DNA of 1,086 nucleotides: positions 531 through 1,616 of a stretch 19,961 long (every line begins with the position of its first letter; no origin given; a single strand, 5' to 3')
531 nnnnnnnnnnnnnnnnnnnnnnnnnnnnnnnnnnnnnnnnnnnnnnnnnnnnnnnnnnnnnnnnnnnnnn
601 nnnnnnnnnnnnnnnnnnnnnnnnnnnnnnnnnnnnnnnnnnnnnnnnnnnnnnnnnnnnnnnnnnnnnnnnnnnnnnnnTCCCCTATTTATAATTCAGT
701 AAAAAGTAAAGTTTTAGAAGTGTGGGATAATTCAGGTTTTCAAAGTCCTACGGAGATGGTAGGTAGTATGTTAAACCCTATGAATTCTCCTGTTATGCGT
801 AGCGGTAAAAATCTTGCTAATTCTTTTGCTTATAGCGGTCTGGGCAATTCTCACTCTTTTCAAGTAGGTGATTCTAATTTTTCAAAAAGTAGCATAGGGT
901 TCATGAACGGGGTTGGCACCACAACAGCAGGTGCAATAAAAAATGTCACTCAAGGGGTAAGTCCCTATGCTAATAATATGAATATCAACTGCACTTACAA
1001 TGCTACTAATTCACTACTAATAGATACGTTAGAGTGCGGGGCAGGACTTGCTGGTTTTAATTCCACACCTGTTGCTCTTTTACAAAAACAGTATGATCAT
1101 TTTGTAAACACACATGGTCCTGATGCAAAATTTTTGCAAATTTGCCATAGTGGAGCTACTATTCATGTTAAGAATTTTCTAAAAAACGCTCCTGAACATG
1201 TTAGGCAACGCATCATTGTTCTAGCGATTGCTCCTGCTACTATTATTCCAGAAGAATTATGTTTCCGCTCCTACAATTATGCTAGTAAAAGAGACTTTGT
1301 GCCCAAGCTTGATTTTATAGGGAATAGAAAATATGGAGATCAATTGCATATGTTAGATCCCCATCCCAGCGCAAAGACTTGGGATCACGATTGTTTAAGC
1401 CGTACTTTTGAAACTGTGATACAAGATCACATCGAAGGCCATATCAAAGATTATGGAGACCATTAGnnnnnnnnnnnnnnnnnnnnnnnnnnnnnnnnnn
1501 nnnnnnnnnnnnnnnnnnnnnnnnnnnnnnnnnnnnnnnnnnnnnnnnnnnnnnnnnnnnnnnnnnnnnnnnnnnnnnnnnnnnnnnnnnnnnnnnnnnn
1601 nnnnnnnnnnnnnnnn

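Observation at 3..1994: Rhs polymorphic toxin tip with an unclassified C-terminal domain and an abutting signal-peptide-bearing candidate immunity gene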

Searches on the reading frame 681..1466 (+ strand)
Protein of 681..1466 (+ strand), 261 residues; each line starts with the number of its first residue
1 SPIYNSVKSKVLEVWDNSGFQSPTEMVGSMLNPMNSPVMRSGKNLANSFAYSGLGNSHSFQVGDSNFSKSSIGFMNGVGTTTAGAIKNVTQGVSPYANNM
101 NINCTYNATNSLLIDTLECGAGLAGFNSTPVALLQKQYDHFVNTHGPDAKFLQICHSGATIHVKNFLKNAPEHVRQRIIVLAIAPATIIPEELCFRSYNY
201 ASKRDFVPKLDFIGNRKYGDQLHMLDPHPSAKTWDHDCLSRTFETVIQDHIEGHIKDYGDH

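Call 6: search_solved_structures(query=window:681-1466:+, max_evalue=10, show_alignments=2)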
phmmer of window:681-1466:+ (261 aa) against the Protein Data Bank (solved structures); distinct sequences matched with E-value up to 10: 12.
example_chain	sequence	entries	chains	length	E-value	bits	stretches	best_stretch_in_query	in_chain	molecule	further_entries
9qvx_C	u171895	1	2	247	1.3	11.7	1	189-245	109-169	Proteasome subunit alpha type-4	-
6r70_B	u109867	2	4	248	1.3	11.7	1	189-245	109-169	Proteasome subunit alpha type-4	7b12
8qys_B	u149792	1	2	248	1.3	11.7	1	189-245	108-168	Proteasome subunit alpha type-4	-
4r3o_C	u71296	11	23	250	1.4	11.6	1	189-245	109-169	Proteasome subunit alpha type-4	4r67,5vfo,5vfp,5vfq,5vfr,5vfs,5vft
7awe_C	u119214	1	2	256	1.4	11.6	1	189-245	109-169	Proteasome subunit alpha type-4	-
8ysx_O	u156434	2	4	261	1.4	11.6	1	189-245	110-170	Proteasome subunit alpha type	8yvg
3unb_B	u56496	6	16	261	1.5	11.5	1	189-245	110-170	Proteasome subunit alpha type-4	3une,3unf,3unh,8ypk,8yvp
6epc_C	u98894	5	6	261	1.5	11.5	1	189-245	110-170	Proteasome subunit alpha type-4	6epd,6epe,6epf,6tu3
1iru_C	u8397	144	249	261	1.5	11.5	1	189-245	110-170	20S proteasome | PROTEASOME SUBUNIT ALPHA TYPE-4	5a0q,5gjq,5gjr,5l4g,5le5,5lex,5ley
22mm_I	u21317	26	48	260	1.5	11.5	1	189-245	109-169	Proteasome subunit alpha type-4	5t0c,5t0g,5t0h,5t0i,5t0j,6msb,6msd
9xpd_A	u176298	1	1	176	4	10.1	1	69-138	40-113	Hemophore HasA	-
9xok_A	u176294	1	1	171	4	10.1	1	69-138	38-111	Hemophore HasA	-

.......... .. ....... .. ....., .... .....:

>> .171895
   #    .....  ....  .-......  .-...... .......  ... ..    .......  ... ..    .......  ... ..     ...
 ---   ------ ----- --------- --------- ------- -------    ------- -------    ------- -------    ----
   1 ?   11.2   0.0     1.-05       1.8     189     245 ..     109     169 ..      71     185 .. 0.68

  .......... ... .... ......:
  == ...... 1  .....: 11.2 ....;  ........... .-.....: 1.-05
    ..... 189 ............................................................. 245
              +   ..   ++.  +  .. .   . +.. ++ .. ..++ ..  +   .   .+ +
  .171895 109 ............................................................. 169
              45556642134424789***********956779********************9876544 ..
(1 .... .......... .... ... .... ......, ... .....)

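Call 8: find_homologous_proteins(query=window:681-1466:+, max_evalue=0.001)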
Query window:681-1466:+ (261 aa): 21 proteins with E <= 0.001 among 295 candidates.
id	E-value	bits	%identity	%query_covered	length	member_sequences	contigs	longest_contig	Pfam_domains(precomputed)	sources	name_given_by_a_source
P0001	5.3e-63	231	51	79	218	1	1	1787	-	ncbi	-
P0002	2.8e-58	216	51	79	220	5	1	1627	-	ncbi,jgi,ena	jgi:hypothetical protein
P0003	3.8e-58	215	59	64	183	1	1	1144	-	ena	-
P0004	9.3e-58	214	46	90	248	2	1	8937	PF05095.18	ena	-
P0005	4.2e-56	208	57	64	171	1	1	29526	-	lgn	-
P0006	7.2e-56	208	44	87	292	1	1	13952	-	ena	-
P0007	8.2e-56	207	42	90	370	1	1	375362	-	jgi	-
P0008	2.6e-54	203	56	65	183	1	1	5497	-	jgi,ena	-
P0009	3.5e-54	202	47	85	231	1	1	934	PF05095.18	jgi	jgi:hypothetical protein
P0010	1.2e-53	200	45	80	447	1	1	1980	-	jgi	jgi:RHS repeat-associated protein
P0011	1.2e-52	197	45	78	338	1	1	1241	-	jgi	jgi:RHS repeat-associated protein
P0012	2.7e-52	196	43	88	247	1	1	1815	-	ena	-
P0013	6.5e-50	188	46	77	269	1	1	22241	PF05095.18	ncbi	-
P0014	2.5e-49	186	48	76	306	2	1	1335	PF05095.18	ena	-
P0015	1.0e-48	184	45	76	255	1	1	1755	PF05095.18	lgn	-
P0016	3.2e-48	183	44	81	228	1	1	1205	PF05095.18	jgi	jgi:hypothetical protein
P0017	4.0e-39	153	45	74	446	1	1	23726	-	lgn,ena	-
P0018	1.7e-37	147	45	72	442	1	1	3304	PF05095.18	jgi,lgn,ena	-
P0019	1.2e-32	132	46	58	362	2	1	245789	-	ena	-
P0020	2.3e-30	124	36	84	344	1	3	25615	-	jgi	jgi:hypothetical protein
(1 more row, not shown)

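Call 10: search_protein_families(library=pfam, alignment_id=A1, max_evalue=1)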
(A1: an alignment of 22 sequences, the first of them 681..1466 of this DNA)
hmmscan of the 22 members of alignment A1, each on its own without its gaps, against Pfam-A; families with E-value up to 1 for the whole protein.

A. member 1, window:681-1466:+ (261 aa): 0 families

B. families by the number of members that match (of 22 scanned): 14 families
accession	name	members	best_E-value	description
PF05095.17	DUF687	11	4e-13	Protein of unknown function (DUF687)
PF21230.3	Nakanori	2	0.049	Nakanori-like protein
PF23784.1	Smaco_capsid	2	0.096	Smacovirus capsid protein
PF25304.1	WH_eIF2D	1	0.04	eIF2D winged helix domain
PF00101.25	RuBisCO_small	1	0.04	Ribulose bisphosphate carboxylase, small chain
PF14824.11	Sirohm_synth_M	1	0.044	Sirohaem biosynthesis protein central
PF05917.16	DUF874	1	0.055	Helicobacter pylori protein of unknown function (DUF874)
PF11288.14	DUF3089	1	0.067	Protein of unknown function (DUF3089)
PF03776.19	MinE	1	0.1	Septum formation topological specificity factor MinE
PF12146.15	Hydrolase_4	1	0.12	Serine aminopeptidase, S33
PF24540.1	zf-C2H2_REST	1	0.19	REST-like, C2H2-type zinc finger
PF11278.13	DUF3079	1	0.23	Protein of unknown function (DUF3079)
PF01037.27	AsnC_trans_reg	1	0.25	Lrp/AsnC ligand binding domain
PF05593.20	RHS_repeat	1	0.35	RHS Repeat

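Call 11: search_solved_structures(query=A1, max_evalue=10, show_alignments=3)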
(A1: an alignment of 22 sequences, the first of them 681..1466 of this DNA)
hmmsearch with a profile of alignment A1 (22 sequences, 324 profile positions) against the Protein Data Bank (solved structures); distinct sequences matched with E-value up to 10: 1.
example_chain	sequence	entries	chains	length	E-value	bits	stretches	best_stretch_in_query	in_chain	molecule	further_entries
5h0q_A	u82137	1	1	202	0.046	16.5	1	146-208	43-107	Lipid binding protein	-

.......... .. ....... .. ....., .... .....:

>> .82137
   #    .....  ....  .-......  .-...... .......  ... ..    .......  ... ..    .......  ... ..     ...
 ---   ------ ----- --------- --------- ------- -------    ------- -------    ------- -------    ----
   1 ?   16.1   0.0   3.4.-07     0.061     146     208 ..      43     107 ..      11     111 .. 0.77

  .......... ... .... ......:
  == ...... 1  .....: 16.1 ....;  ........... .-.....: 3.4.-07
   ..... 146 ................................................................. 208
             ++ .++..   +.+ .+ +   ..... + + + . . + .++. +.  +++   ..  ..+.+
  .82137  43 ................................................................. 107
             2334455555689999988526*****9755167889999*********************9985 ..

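Call 18: find_encoding_contigs(protein=P0006, flank=6000, max_places=3)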
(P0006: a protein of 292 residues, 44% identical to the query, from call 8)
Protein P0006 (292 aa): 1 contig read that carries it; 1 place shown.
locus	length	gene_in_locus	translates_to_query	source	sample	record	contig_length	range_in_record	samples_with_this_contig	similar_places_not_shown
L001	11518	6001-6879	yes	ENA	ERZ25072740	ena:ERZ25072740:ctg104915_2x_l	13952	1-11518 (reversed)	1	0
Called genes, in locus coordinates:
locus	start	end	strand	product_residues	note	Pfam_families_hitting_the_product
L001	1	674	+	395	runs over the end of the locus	-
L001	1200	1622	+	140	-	-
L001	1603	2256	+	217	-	PF20148:DUF6531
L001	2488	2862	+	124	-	PF25023:TEN_YD-shell (weak), PF05593:RHS_repeat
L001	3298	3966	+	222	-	PF05593:RHS_repeat (faint), PF25023:TEN_YD-shell (weak)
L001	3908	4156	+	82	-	PF05593:RHS_repeat (weak)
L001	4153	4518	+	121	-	PF05593:RHS_repeat (faint)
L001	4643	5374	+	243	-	PF05593:RHS_repeat (faint)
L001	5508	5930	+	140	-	PF05593:RHS_repeat (faint)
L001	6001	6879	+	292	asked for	-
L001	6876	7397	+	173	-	-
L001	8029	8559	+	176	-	-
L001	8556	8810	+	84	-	-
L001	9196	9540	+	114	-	-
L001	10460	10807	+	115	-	-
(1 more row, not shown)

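Call 19: find_encoding_contigs(protein=P0019, flank=8000, max_places=3)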
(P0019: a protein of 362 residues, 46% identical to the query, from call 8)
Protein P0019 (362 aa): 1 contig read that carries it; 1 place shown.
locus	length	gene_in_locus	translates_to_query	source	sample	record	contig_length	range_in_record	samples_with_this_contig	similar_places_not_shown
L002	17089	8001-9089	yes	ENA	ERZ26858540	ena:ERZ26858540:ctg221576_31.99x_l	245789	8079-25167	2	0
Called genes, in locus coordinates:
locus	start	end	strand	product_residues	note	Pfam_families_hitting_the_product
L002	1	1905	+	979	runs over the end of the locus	-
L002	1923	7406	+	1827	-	PF20148:DUF6531, PF05593:RHS_repeat (faint), PF25023:TEN_YD-shell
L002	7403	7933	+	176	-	-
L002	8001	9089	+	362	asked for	-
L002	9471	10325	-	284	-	PF13276:HTH_21, PF00665:rve, PF13683:rve_3, PF13333:rve_2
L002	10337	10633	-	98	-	PF01527:HTH_Tnp_1, PF13384:HTH_23 (weak), PF13518:HTH_28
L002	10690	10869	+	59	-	-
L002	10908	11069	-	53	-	PF00076:RRM_1 (weak)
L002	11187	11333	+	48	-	-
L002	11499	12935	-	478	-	PF01637:ATPase_2, PF13173:AAA_14, PF13401:AAA_22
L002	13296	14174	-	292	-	PF05050:Methyltransf_21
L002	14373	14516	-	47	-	-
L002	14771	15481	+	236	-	PF13302:Acetyltransf_3, PF00583:Acetyltransf_1 (weak)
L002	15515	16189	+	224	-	PF22624:AASDHPPT_N (weak)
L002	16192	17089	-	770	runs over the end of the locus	PF01804:Penicil_amidase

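Call 20: find_encoding_contigs(protein=P0007, flank=6000, max_places=3)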
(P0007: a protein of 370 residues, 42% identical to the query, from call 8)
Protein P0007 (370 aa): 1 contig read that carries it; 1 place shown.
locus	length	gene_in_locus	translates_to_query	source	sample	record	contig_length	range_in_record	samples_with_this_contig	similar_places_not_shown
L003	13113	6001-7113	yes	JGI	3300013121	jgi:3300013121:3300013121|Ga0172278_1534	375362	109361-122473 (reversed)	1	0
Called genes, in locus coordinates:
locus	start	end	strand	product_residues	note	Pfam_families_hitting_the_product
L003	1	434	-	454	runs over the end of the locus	PF03321:GH3, PF23571:GH3_M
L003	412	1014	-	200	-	-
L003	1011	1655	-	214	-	PF19112:VanA_C (weak)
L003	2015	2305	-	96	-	PF00111:Fer2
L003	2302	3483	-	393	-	PF11583:AurF (faint), PF28091:CylC-like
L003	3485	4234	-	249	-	PF04116:FA_hydroxylase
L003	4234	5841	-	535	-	-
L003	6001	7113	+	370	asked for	-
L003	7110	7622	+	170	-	-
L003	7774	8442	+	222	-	-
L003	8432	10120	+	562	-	-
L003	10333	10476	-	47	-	-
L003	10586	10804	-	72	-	-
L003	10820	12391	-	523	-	-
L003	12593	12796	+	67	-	-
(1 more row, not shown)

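Call 22: predict_structure(alignment_id=A1)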
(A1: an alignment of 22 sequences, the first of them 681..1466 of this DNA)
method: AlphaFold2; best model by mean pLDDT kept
length: 261 residues; sequences in the alignment: 22
mean_pLDDT: 84.1   pTM: 0.82
mean pLDDT of the five models: 84.1, 83.3, 82.0, 81.9, 81.9
residues with pLDDT >= 90: 172; 70-90: 33; 50-70: 28; < 50: 28
segments of 3 or more residues with pLDDT < 50: 1-8, 18-36
pLDDT, mean of each block of 10 residues (from residue 1): 41 50 38 49 61 72 92 94 94 95 91 76 82 93 96 97 96 97 98 98 95 95 98 96 98 95 67
secondary structure, 60 per line:
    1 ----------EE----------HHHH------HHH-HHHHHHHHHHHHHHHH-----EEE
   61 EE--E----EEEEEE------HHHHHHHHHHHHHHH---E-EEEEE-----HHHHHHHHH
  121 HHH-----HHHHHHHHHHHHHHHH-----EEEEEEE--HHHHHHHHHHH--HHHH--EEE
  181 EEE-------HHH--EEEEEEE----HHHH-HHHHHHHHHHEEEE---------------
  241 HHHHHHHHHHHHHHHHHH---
elements in order: H23-26 H37-52 E58-62 E70-75 H82-96 E102-106 H112-123 H129-144 E150-156 H159-169 H172-175 E178-183 E196-202 H207-210 H212-221 E222-225 H241-258

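Call 48: search_protein_representatives(alignment_id=A1)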
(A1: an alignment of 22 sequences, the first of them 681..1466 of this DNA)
Query: 22 sequences, 324 profile positions. Proteins with E-value up to 0.001 (for the whole library): 2318; up to 1e-10: 1423; up to 1e-30: 710. The best 150 are listed.
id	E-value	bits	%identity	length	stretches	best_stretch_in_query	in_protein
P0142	4.1e-125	434.0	-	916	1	16-322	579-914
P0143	6.2e-122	423.6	-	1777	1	16-323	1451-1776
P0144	1.3e-120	419.2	-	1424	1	17-323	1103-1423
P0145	5.0e-117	407.4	-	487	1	17-322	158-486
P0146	3.7e-114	398.0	-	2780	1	16-323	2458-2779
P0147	3.4e-111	388.3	-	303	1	34-323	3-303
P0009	4.7e-111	387.8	-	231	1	104-323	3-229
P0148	9.4e-107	373.7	-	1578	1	33-323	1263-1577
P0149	5.2e-105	367.9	-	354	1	54-321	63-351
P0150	2.7e-102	359.1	-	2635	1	17-321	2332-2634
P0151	7.3e-99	347.8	-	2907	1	14-323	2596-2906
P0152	9.7e-99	347.3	-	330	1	66-322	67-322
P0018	1.2e-98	347.0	-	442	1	5-323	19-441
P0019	3.1e-96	339.1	-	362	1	16-267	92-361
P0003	3.6e-96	338.9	-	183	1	149-323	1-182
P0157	1.4e-91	323.8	-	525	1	88-318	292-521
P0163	8.8e-89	314.6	-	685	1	96-322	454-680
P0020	1.2e-87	310.9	-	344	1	4-321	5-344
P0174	3.2e-78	279.9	-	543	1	117-322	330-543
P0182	1.1e-73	265.1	-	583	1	118-322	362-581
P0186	1.9e-72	260.9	-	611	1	120-322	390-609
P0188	3.8e-72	259.9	-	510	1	118-320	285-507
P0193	2.1e-71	257.5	-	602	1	131-323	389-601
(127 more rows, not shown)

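Call 51: search_protein_families(library=pfam, proteins=[P0142, P0143, P0146, P0157, P0163, P0174, P0182, P0186, P0188, P0193], max_evalue=0.01)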
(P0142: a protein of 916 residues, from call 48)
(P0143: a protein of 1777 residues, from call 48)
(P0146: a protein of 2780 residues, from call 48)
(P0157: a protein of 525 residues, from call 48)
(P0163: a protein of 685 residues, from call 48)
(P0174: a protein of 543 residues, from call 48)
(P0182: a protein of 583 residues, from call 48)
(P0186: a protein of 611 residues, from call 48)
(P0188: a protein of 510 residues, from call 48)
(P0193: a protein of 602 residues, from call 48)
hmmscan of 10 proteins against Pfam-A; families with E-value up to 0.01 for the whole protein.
P0142 (916 aa): 1 family
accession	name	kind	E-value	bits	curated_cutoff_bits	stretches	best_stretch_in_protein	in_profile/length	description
PF05593.20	RHS_repeat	-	1.1e-32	112.2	22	4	104-139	1-36/38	RHS Repeat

P0143 (1777 aa): 3 families
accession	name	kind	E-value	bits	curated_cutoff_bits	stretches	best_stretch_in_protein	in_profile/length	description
PF05593.20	RHS_repeat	-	1.1e-55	185.5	22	3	729-761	1-33/38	RHS Repeat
PF20148.4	DUF6531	-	6.9e-17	62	24.1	1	175-246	1-73/74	Domain of unknown function (DUF6531)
PF05095.17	DUF687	-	0.00011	21.4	25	1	1581-1730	38-176/537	Protein of unknown function (DUF687)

P0146 (2780 aa): 2 families
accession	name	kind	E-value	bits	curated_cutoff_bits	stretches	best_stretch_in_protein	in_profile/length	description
PF05593.20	RHS_repeat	-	8.1e-46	154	22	1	1861-1896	1-36/38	RHS Repeat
PF20148.4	DUF6531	-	3e-18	66.3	24.1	1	1189-1260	2-74/74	Domain of unknown function (DUF6531)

P0157 (525 aa): 1 family
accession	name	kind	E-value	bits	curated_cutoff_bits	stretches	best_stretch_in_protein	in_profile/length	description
PF05095.17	DUF687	-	9.4e-09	34.8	25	1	335-482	35-178/537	Protein of unknown function (DUF687)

P0163 (685 aa): 1 family
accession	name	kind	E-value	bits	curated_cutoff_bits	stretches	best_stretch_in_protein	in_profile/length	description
PF05593.20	RHS_repeat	-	2e-11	44.4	22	0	233-266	1-35/38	RHS Repeat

P0174 (543 aa): 0 families

P0182 (583 aa): 1 family
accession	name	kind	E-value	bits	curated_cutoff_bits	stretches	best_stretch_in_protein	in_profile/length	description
PF05095.17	DUF687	-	6.9e-05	22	25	1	379-514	38-167/537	Protein of unknown function (DUF687)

P0186 (611 aa): 0 families

P0188 (510 aa): 0 families

P0193 (602 aa): 0 families

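Call 53: find_related_loci(query=A1, collection=genome_contigs, flank=4000)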
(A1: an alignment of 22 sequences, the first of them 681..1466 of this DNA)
Query A1 (261 aa) in genome_contigs; peptide patterns used: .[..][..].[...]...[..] (x = any residue, [..] = any of these).
94 stretches matched a pattern; 11 encode a relative of the query (tblastn E <= 1e-3); 11 distinct loci.
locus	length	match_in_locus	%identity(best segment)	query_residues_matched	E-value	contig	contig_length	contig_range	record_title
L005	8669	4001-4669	50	36-259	2e-72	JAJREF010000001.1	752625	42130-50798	MAG: Rhabdochlamydiaceae bacterium isolate LVE1205-5 contig_2009, whole genome shotgun sequence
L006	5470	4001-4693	48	45-259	2e-66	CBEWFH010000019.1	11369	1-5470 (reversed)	MAG TPA_asm: uncultured Simkaniaceae bacterium isolate SRR13515398_binner13_Refined_6 genome assembly, contig: ERZ255104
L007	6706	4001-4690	48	45-258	7e-64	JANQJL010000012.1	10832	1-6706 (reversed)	MAG: Simkaniaceae bacterium isolate PL25a_bin.114 k99_4126922, whole genome shotgun sequence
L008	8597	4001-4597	48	57-256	5e-61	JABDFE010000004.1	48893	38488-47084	MAG: Chlamydiae bacterium isolate BWOrgControl_Nextera33_MAG4 3300020961.a:Ga0206825_1010, whole genome shotgun sequence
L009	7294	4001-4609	51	56-259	5e-60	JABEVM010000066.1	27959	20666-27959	MAG: Chlamydiae bacterium isolate MAG 32 k99_259497, whole genome shotgun sequence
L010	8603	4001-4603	44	55-256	7e-54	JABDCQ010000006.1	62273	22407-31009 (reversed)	MAG: Chlamydiae bacterium isolate BWMinHeated_Nextera29_MAG2 3300020829.a:Ga0207097_1006, whole genome shotgun sequence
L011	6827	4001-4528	43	102-260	3e-37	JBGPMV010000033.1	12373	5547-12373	MAG: Rhabdochlamydiaceae bacterium isolate OBJ_0618_7090110_23 k141_2051298_length_12373_cov_69.2887, whole genome shotg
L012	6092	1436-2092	32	62-261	2e-30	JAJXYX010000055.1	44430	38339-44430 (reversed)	MAG: bacterium isolate BP7.bin23 NODE_1001_length_44430_cov_3.235041, whole genome shotgun sequence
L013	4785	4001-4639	33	62-255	3e-29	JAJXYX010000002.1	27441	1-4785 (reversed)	MAG: bacterium isolate BP7.bin23 NODE_2298_length_27441_cov_3.422348, whole genome shotgun sequence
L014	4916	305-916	38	75-259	3e-27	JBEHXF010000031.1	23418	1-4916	MAG: Chlamydiota bacterium isolate ES1.bin.38 NODE_2011_length_23418_cov_4.174836, whole genome shotgun sequence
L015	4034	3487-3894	38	75-207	1e-24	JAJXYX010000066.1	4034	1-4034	MAG: bacterium isolate BP7.bin23 NODE_54851_length_4034_cov_3.174814, whole genome shotgun sequence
